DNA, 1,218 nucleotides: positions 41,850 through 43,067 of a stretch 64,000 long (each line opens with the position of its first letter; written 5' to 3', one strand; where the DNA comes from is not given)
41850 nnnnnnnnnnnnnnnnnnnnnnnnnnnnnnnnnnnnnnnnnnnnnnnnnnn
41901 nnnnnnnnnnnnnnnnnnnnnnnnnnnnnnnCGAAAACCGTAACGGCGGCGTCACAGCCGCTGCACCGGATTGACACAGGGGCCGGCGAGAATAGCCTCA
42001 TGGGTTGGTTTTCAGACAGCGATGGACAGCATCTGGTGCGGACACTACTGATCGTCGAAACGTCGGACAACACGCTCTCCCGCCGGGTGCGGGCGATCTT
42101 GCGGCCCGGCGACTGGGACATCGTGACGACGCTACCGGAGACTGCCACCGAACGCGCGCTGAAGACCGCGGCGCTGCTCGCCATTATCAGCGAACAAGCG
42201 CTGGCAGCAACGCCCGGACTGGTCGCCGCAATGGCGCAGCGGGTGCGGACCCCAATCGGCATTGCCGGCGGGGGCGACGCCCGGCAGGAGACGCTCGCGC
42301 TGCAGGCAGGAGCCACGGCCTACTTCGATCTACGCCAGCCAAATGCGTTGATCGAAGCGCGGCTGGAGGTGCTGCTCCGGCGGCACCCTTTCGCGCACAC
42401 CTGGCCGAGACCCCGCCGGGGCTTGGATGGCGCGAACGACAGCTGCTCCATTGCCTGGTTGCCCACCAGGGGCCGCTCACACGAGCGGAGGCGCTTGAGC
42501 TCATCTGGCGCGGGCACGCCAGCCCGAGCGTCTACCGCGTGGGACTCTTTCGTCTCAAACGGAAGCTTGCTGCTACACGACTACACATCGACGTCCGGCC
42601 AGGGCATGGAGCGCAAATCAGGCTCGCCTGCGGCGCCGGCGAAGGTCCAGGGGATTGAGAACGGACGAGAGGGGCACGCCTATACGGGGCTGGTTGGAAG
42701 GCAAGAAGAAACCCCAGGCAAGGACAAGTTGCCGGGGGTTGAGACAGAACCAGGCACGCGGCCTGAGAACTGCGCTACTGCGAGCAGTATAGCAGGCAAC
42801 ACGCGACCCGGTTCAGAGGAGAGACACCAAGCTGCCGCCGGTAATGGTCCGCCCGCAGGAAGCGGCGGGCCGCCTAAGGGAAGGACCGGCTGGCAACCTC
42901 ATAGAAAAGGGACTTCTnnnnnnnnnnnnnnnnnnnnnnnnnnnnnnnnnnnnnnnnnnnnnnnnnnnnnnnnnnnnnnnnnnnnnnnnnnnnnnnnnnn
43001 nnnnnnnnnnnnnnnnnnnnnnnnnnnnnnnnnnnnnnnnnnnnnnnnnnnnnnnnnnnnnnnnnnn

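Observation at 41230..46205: Candidate uncharacterised secreted-fibre/matrix module: two atypical OmpR regulators, two TasA-style-signal small proteins, a SipW-type peptidase fusion and a Pro/Thr-rich anchor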

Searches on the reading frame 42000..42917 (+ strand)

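Call 3: search_protein_families(library=pfam, proteins=[window:42000-42917:+], max_evalue=1)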
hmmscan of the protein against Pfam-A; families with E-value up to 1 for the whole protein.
window:42000-42917:+ (306 aa): 1 family
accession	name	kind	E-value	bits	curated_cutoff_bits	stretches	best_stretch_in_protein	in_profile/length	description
PF19155.6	DUF5837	-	0.25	12.1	25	1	55-81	21-47/63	Family of unknown function (DUF5837)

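Call 4: search_protein_families(library=ncbifam, proteins=[window:42000-42917:+], max_evalue=1)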
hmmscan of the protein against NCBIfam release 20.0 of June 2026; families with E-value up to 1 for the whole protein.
window:42000-42917:+ (306 aa): 0 families

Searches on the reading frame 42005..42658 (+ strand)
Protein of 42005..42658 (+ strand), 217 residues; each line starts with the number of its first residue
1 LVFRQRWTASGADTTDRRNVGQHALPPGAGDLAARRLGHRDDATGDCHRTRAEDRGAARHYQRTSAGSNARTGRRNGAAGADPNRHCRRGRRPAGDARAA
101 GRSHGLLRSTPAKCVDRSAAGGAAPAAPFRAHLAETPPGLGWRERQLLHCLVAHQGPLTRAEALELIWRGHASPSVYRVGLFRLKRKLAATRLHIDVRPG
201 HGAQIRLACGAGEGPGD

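Call 3: search_protein_families(library=pfam, proteins=[window:42005-42658:+], max_evalue=1)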
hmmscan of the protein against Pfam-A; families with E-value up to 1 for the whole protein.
window:42005-42658:+ (217 aa): 1 family
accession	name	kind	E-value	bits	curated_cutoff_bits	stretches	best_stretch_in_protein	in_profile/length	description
PF00486.34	Trans_reg_C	-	0.029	14.9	26.2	1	140-196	6-68/77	Transcriptional regulatory protein, C terminal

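Call 4: search_protein_families(library=ncbifam, proteins=[window:42005-42658:+], max_evalue=1)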
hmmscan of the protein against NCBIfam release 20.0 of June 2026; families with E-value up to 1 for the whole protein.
window:42005-42658:+ (217 aa): 0 families
